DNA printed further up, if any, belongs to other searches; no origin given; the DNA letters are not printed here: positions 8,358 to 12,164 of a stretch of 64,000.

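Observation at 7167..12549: Reverse gyrase embedded in a translationally coupled three-gene operon (MBL-fold hydrolase, rgy, unknown 179-aa protein) driven from a palindromic bidirectional TATATA box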

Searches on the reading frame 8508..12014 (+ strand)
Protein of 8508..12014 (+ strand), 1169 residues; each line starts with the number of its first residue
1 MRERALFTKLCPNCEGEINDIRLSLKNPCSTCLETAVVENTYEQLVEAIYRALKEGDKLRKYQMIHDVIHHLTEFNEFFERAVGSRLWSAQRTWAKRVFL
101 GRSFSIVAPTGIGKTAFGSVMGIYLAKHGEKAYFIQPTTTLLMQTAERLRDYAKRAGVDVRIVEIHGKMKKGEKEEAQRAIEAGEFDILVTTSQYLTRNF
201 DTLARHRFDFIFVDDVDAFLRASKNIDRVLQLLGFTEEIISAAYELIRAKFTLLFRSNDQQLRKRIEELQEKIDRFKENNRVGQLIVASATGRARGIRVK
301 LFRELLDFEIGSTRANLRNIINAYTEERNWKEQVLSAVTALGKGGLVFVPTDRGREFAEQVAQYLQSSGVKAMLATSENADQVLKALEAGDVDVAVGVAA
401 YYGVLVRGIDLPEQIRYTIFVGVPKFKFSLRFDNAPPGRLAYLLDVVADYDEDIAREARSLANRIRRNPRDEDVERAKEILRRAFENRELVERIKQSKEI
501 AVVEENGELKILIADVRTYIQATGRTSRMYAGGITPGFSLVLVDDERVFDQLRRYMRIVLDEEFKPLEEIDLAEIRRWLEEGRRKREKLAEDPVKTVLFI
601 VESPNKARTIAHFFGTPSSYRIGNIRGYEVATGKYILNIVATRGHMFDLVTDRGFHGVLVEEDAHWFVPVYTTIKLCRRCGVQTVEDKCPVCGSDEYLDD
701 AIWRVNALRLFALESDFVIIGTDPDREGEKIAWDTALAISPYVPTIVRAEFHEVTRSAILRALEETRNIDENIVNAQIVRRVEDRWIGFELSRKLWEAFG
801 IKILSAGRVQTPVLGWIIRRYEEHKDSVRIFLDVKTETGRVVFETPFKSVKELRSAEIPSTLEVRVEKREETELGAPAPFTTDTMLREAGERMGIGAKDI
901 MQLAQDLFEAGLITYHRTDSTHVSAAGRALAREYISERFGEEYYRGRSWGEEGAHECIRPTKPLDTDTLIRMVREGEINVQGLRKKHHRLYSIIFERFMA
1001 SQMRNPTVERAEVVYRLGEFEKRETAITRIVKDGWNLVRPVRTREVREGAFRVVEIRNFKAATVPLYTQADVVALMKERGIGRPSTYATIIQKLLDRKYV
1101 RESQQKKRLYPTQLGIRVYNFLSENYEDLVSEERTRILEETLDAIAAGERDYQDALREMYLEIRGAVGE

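Call 5: search_protein_families(library=pfam, proteins=[window:8508-12014:+], max_evalue=0.01)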
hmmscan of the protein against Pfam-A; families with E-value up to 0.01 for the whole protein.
window:8508-12014:+ (1169 aa): 7 families
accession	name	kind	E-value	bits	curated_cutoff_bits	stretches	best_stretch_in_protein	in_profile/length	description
PF01131.25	Topoisom_bac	-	5e-88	296.3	35.1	1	769-1156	2-410/411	DNA topoisomerase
PF01751.28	Toprim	-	3.3e-18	66.1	23.1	1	597-753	1-95/96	Toprim domain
PF00270.35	DEAD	-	2.3e-13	50.6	26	1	90-232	3-144/167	DEAD/DEAH box helicase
PF04851.21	ResIII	-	8.3e-11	42.5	22.5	1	100-216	22-134/164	Type III restriction enzyme, res subunit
PF00271.37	Helicase_C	-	1e-07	32.6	23.5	1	126-193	12-73/110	Helicase conserved C-terminal domain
PF17915.7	zf_Rg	-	2.3e-07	30.5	25.5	1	5-36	4-35/49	Reverse gyrase zinc finger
PF02602.20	HEM4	-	0.0011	18.5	27.5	1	145-219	127-200/231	Uroporphyrinogen-III synthase HemD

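Call 6: search_protein_families(library=ncbifam, proteins=[window:8508-12014:+], max_evalue=0.01)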
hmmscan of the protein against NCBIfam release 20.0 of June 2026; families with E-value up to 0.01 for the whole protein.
window:8508-12014:+ (1169 aa): 25 families
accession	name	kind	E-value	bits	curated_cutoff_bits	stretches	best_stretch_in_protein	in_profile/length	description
TIGR01054.1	rgy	equivalog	0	1364.9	471.7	1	4-1164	3-1170/1172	reverse gyrase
TIGR01051.1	topA_bact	equivalog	1.6e-92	311.5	456.4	1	598-1166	1-571/632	type I DNA topoisomerase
NF006451.0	PRK08780.1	equivalog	2.1e-63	215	1265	2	864-1167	248-573/824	DNA topoisomerase I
NF004966.0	PRK06319.1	equivalog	8.8e-51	172.9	868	3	705-823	64-182/862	DNA topoisomerase I/SWI domain fusion protein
NF004438.0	PRK05776.1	equivalog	2.2e-50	171.5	793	1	594-1158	7-570/677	DNA topoisomerase I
TIGR01057.1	topA_arch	equivalog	2.7e-46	158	458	1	600-1161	1-559/618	DNA topoisomerase I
NF005555.0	PRK07220.1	equivalog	5.6e-38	130.8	635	1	705-1155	88-553/740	DNA topoisomerase I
TIGR01056.1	topB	subfamily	1.4e-34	119.6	515.75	2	714-1036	96-441/706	DNA topoisomerase III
NF005829.0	PRK07726.1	subfamily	4.7e-33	114.8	597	2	714-1040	92-442/669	DNA topoisomerase 3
NF011532.0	PRK14973.1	equivalog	3.9e-32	111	930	1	705-1158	87-555/936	DNA topoisomerase I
NF006032.0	PRK08173.1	equivalog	1.9e-15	55.7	1058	2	865-1001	277-415/863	DNA topoisomerase III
NF041063.1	DpdF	equivalog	1e-09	37.6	550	1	90-192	144-250/813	protein DpdF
NF008168.0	PRK10917.2-2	equivalog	1.4e-08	33.6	718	1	111-195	396-478/795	ATP-dependent DNA helicase RecG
TIGR00643.1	recG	equivalog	1e-07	31.1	659.4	1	111-199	266-352/629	ATP-dependent DNA helicase RecG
NF011313.0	PRK14724.1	equivalog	9e-07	27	1088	1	867-933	287-354/988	DNA topoisomerase III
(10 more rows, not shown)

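Call 27: find_related_loci(query=A4, collection=genome_contigs, flank=10000)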
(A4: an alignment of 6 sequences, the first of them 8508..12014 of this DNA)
Query A4 (1169 aa) in genome_contigs; peptide patterns used: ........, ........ (x = any residue, [..] = any of these).
167 stretches matched a pattern; 102 encode a relative of the query (tblastn E <= 1e-3); the best 80 are kept; 80 distinct loci.
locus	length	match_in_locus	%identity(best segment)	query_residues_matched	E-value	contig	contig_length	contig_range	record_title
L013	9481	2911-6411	71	1-1168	0e+0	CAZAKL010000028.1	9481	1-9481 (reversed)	MAG TPA_asm: uncultured archaeon isolate binchicken_co36_221 genome assembly, contig: NODE_5108_length_9481_cov_8.029705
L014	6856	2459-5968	65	1-1169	0e+0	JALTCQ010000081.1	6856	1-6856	MAG: Candidatus Micrarchaeota archaeon isolate S013_metabat2_scaf2bin.045 S013_NODE_3141_length_6856_cov_3.727894, whole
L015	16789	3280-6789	65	1-1169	0e+0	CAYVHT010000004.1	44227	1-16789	MAG TPA_asm: uncultured archaeon isolate binchicken_co36_90 genome assembly, contig: NODE_421_length_44227_cov_7.864847,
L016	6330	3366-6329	71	1-989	0e+0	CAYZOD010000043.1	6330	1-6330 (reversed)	MAG TPA_asm: uncultured archaeon isolate binchicken_co36_195 genome assembly, contig: NODE_9081_length_6330_cov_5.246534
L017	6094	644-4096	58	3-1168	0e+0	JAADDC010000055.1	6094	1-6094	MAG: Candidatus Iainarchaeum archaeon isolate L_MaxBin.080 contig-127_17386, whole genome shotgun sequence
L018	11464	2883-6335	58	4-1168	0e+0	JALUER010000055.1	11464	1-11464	MAG: Candidatus Micrarchaeota archaeon isolate S143_metabat1_scaf2bin.076 S143_NODE_3606_length_11464_cov_1.831790, whol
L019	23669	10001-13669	47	5-1165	0e+0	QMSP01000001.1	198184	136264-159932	MAG: Thermoprotei archaeon isolate B12_G16 B12_Guay16_scaffold_00005, whole genome shotgun sequence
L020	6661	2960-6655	46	4-1164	0e+0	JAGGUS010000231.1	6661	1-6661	MAG: Thermoprotei archaeon isolate AUK080 PB_MBMC_034_c_000000000056, whole genome shotgun sequence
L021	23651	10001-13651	46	4-1163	0e+0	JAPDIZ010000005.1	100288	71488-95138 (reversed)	MAG: Candidatus Bathyarchaeota archaeon isolate S4B2_HD70 c_000000000079, whole genome shotgun sequence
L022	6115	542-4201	45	1-1163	0e+0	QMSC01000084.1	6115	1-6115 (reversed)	MAG: Thermoprotei archaeon isolate B14_G17 B14_Guay17_scaffold_05615, whole genome shotgun sequence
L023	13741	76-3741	46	1-1165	0e+0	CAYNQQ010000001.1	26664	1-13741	MAG TPA_asm: uncultured Candidatus Bathyarchaeia archaeon isolate SRP141559_co2_23 genome assembly, contig: NODE_50_leng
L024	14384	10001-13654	45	4-1164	0e+0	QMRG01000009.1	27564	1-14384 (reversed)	MAG: Thermoprotei archaeon isolate B69_G16 B69_Guay16_scaffold_00607, whole genome shotgun sequence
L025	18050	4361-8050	45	4-1164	0e+0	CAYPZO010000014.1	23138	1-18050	MAG TPA_asm: uncultured Desulfurococcales archaeon isolate SRP141559_co1_84 genome assembly, contig: NODE_984_length_231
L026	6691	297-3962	45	1-1165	0e+0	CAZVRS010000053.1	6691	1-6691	MAG TPA_asm: uncultured Candidatus Bathyarchaeia archaeon isolate SRP141559_co1_136 genome assembly, contig: NODE_7177_l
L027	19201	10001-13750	44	1-1167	0e+0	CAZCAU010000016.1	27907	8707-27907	MAG TPA_asm: uncultured Desulfurococcales archaeon isolate SRP141559_co1_23 genome assembly, contig: NODE_690_length_279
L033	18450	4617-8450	43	5-1164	0e+0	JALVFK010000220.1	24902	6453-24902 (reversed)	MAG: Desulfurococcales archaeon isolate A1_maxbin2_scaf2bin.023 A1_NODE_519_length_24902_cov_48.942523, whole genome sho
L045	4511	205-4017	41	11-1169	0e+0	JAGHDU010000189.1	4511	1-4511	MAG: Staphylothermus sp. isolate AUK316 PB_MBMC_270_c_000000000025, whole genome shotgun sequence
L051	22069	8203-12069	39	11-1169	0e+0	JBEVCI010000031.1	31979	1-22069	MAG: Thermoprotei archaeon isolate 2_1_SS_W3_F1_Bin002_Water NODE_286_length_32023_cov_12.118337, whole genome shotgun s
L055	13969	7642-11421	37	6-1169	0e+0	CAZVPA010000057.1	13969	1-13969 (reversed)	MAG TPA_asm: uncultured Nitrososphaerota archaeon isolate SRP141552_co1_93 genome assembly, contig: NODE_1947_length_139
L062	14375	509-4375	38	4-1164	0e+0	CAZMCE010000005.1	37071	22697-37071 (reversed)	MAG TPA_asm: uncultured Thermosphaera sp. isolate SRP104967_co1_59 genome assembly, contig: NODE_347_length_37071_cov_24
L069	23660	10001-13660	41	4-1169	0e+0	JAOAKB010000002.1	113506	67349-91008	MAG: Nitrososphaeria archaeon isolate SKW303 NODE_2_length_113506_cov_7.072062, whole genome shotgun sequence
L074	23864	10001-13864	40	11-1167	0e+0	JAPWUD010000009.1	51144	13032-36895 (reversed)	MAG: Desulfurococcaceae archaeon isolate RSNS19 scaffold_103_c1, whole genome shotgun sequence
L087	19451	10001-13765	42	4-1163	0e+0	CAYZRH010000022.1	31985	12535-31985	MAG TPA_asm: uncultured Desulfurococcaceae archaeon isolate SRP141559_co1_67 genome assembly, contig: NODE_532_length_31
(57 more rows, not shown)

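Call 53: search_protein_families(library=pfam, proteins=[L033:3675-4451:+, L074:13981-14868:+, L062:4689-5078:+, L087:6691-8889:-, L062:5189-5590:-], max_evalue=0.001)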
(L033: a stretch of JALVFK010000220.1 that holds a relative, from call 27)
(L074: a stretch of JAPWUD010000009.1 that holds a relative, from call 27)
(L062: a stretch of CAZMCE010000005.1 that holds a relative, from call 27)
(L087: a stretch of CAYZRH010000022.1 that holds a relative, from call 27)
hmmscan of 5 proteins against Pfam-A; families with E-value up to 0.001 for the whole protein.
L033:3675-4451:+ (259 aa): 2 families
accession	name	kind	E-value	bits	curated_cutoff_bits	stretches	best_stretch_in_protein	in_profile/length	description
PF06745.19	ATPase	-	9.3e-90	300.5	26.6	1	10-242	1-230/231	KaiC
PF13481.12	AAA_25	-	0.00017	21.7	27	1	8-178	13-191/195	AAA domain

L074:13981-14868:+ (296 aa): 1 family
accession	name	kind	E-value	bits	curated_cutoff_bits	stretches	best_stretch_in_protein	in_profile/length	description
PF00795.27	CN_hydrolase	-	2e-06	27.8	23.2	1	23-192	2-173/256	Carbon-nitrogen hydrolase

L062:4689-5078:+ (130 aa): 0 families

L087:6691-8889:- (733 aa): 41 families (the best 25 are shown)
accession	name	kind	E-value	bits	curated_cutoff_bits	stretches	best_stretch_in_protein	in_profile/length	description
PF00004.35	AAA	-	8.2e-100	330.8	21.2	2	224-353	1-130/131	ATPase family associated with various cellular activities (AAA)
PF17862.7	AAA_lid_3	-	1.2e-38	130.6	27.2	2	652-697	1-44/45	AAA+ lid domain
PF02359.24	CDC48_N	-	5.2e-29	100.7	35.1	1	9-92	1-83/85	Cell division protein 48 (CDC48), N-terminal domain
PF02933.23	CDC48_2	-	1.2e-17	63.8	22.4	1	109-172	1-64/64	Cell division protein 48 (CDC48), domain 2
PF05496.18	RuvB_N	-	3.1e-15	56.7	27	2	223-299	35-103/159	Holliday junction DNA helicase RuvB P-loop domain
PF13191.12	AAA_16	-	5.7e-15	56.7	32.6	1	221-327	24-138/167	AAA ATPase domain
PF13671.12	AAA_33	-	4e-14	53.6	27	1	224-389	2-140/143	AAA domain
PF07724.20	AAA_2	-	4.8e-13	49.9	27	1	224-317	6-101/166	AAA domain (Cdc48 subfamily)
PF06068.19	TIP49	-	3e-12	46.8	23.8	2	222-267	51-98/347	TIP49 P-loop domain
PF07728.20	AAA_5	-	2.4e-11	44.3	22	1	224-342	2-137/139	AAA domain (dynein-related subfamily)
PF13401.12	AAA_22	-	1.2e-10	42.3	27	1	224-304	8-65/130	AAA domain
PF13173.12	AAA_14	-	7.6e-10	39.3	27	1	224-328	5-97/129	AAA domain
PF13521.12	AAA_28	-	8.6e-10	39.5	27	1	224-276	2-50/164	AAA domain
PF09336.16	Vps4_C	-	1.6e-09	38.1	21.3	0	420-447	18-45/61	Vps4 C terminal oligomerisation domain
PF23902.1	AAA_lid_PRS2_C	-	1.3e-08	35.3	34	0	635-671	3-39/73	PRS2 AAA+ lid C-terminal domain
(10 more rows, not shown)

L062:5189-5590:- (134 aa): 2 families
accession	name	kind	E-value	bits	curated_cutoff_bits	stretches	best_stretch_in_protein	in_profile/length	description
PF21485.3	IF5A-like_N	-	2.3e-16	59.8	27.1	1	5-56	2-54/63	Translation initiation factor 5A-like, N-terminal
PF08207.18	EFP_N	-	1.9e-06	28.2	23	1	9-40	1-32/58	Elongation factor P (EF-P) KOW-like domain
